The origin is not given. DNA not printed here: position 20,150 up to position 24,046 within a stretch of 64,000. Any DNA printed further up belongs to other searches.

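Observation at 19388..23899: Single-chain double UvrA: 1503-aa paralogue built from two complete UvrA-like halves (four ABC modules)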

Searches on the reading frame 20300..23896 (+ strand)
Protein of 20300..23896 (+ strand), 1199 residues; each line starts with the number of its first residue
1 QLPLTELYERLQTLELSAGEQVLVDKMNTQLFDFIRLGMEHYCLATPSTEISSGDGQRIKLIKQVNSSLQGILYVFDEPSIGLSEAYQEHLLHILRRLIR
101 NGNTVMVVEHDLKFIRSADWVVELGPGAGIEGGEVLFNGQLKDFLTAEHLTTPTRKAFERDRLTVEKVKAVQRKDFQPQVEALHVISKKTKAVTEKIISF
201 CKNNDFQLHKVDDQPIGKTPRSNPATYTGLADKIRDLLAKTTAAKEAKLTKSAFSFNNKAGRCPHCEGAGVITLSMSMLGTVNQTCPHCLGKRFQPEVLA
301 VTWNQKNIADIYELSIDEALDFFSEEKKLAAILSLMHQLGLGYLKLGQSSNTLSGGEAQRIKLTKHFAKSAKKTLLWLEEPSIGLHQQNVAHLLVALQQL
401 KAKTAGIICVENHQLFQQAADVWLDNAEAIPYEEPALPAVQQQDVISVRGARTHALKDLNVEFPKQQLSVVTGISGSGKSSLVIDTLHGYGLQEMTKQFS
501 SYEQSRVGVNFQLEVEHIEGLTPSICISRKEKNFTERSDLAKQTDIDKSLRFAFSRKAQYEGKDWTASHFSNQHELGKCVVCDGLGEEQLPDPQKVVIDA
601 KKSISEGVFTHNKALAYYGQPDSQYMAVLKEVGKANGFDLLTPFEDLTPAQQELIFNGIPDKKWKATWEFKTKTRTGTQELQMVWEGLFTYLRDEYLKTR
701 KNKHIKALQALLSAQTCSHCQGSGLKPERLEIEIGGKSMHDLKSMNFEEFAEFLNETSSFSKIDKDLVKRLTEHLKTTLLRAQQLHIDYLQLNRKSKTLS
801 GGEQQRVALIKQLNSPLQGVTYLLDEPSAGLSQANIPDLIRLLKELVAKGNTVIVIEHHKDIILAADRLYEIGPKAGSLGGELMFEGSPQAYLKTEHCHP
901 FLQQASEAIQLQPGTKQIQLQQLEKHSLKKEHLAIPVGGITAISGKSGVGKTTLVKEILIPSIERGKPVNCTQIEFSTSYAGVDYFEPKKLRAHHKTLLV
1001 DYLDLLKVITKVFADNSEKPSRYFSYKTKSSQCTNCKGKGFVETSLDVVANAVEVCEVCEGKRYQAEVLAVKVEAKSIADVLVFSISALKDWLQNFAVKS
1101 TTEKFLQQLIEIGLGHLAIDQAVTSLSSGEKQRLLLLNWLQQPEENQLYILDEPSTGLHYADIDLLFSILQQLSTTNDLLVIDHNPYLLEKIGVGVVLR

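Call 90: predict_structure(alignment_id=A3)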
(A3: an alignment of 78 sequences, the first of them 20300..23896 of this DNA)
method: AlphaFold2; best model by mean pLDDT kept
length: 1199 residues; sequences in the alignment: 78
mean_pLDDT: 86.8   pTM: 0.78
mean pLDDT of the five models: 86.8, 86.0, 84.2, 83.7, 82.0
residues with pLDDT >= 90: 493; 70-90: 645; 50-70: 55; < 50: 6
segments of 3 or more residues with pLDDT < 50: 275-279
pLDDT, mean of each block of 10 residues (from residue 1): 90 86 85 88 83 80 83 89 82 91 91 90 85 90 88 87 63 84 87 87 89 80 90 93 90 89 87 57 76 91 92 93 91 91 89 84 85 83 84 89 89 87 79 77 90 89 96 90 91 81 65 82 87 78 92 93 88 87 88 87 89 88 90 90 90 89 88 82 91 85 78 89 92 95 95 90 93 93 91 87 85 87 89 88 94 94 95 87 94 89 82 88 85 89 84 89 88 89 80 73 90 90 89 90 64 79 91 91 92 88 89 88 80 84 82 86 89 90 90 90
secondary structure, 60 per line:
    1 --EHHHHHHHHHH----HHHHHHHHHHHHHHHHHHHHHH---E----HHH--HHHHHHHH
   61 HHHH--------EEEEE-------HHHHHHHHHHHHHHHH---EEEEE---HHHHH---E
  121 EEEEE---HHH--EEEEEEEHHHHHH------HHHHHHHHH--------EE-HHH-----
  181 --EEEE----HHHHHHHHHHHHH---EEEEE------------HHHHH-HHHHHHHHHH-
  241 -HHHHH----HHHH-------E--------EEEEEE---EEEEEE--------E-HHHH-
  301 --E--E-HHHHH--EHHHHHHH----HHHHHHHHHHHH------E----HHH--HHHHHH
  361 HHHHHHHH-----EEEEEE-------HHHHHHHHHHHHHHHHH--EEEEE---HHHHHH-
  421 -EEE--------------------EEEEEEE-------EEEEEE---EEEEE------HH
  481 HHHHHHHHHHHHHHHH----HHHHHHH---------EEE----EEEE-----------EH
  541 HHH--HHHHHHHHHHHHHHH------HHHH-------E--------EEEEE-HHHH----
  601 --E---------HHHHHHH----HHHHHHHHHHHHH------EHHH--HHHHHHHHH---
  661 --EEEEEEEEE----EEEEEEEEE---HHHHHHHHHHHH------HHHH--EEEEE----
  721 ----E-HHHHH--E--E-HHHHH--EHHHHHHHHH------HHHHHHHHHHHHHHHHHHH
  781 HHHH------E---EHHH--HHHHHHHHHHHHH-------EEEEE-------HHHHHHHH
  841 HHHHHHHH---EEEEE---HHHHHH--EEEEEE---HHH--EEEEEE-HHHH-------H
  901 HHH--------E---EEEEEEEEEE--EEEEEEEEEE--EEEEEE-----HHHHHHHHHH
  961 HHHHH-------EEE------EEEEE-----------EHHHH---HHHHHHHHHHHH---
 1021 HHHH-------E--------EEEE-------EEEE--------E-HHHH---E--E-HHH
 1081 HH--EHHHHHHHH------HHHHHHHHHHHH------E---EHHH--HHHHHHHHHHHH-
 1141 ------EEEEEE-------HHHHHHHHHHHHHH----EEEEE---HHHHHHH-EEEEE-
elements in order (helices of 4 or more, strands of 3 or more residues): H4-13 H18-39 H53-64 E73-77 H85-100 E104-108 H112-116 E120-125 E134-140 H141-146 H153-161 E183-186 H191-203 E207-211 H224-228 H230-239 H242-246 H251-254 E271-276 E280-285 H296-299 H308-312 H316-322 H327-338 H355-368 E374-379 H387-403 E406-410 H414-419 E422-424 E445-451 E459-464 E468-472 H479-496 H501-507 E517-519 E524-527 H540-543 H546-560 H567-570 E587-591 H593-596 H613-619 H624-636 H649-657 E663-671 E676-684 H688-699 H706-709 E712-716 H727-731 H739-743 H747-755 H762-784 H801-813 E821-825 H833-848 E852-856 H860-865 E868-873 E882-887 H889-892 H900-903 E916-925 E928-937 E940-945 H951-965 E973-975 E982-986 H999-1002 H1006-1017 H1021-1024 E1041-1044 E1052-1055 H1066-1069 H1078-1082 H1086-1093 H1100-1111 H1128-1139 E1147-1152 H1160-1173 E1178-1182 H1186-1192 E1194-1198

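Call 92: fold_search(model_id=the predicted structure, library=pdb)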
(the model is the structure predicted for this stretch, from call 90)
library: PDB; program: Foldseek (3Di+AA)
matches with E <= 10: 1422; with E <= 0.001: 741
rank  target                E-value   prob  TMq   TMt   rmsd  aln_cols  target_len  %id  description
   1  9gxw_A                7.4e-58  1.00  0.49  0.69   7.2       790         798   29  C. thermocellum UvrA (K39A) in complex with DNA with a fluorescein modification and AMPPNP (basal conformation) (released 2025-12-24)
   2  9gxs_A                7.1e-57  1.00  0.48  0.68   6.9       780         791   30  C. thermocellum UvrA in complex with DNA with a fluorescein modification (basal conformation) (released 2025-12-24)
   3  9gxp_A                5.1e-56  1.00  0.48  0.68   6.9       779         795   30  C. thermocellum UvrA in complex with DNA with an abasic site (basal conformation) (released 2025-12-24)
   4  9gxv_A                8.8e-56  1.00  0.48  0.69   6.7       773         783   29  C. thermocellum UvrA in complex with DNA with a fluorescein modification and ADP (basal conformation) (released 2025-12-24)
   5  9gxu_A                1.7e-55  1.00  0.47  0.67   7.1       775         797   30  C. thermocellum UvrA (K647A) in complex with DNA with a fluorescein modification (basal conformation) (released 2025-12-24)
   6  2r6f_A                2.4e-54  1.00  0.54  0.70   5.4       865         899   28  Crystal Structure of Bacillus stearothermophilus UvrA (released 2008-01-08)
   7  2r6f_B                1.0e-53  1.00  0.54  0.72   5.3       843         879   28  Crystal Structure of Bacillus stearothermophilus UvrA (released 2008-01-08)
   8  3uwx_A                3.9e-53  1.00  0.54  0.68   5.6       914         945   26  Crystal structure of UvrA-UvrB complex (released 2012-02-08)
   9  9ga5_A                4.5e-53  1.00  0.50  0.72   6.1       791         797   29  MtUvrA2 bound to endogenous E. coli DNA (released 2025-04-23)
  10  2vf7_C                2.8e-51  1.00  0.49  0.69   7.8       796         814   27  Crystal structure of UvrA2 from Deinococcus radiodurans (released 2008-12-16)
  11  2vf7_B                4.6e-51  1.00  0.51  0.73   6.5       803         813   27  Crystal structure of UvrA2 from Deinococcus radiodurans (released 2008-12-16)
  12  2vf7_A                6.6e-50  1.00  0.49  0.70   7.8       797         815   27  Crystal structure of UvrA2 from Deinococcus radiodurans (released 2008-12-16)
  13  3pih_A                9.4e-49  1.00  0.48  0.67   6.1       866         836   24  T. maritima UvrA in complex with fluorescein-modified DNA (released 2011-01-19)
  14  3zqj_A                1.0e-48  1.00  0.51  0.63   6.6       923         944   24  Mycobacterium tuberculosis UvrA (released 2011-06-22)
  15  3zqj_E                7.8e-48  1.00  0.50  0.64   7.3       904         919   24  Mycobacterium tuberculosis UvrA (released 2011-06-22)
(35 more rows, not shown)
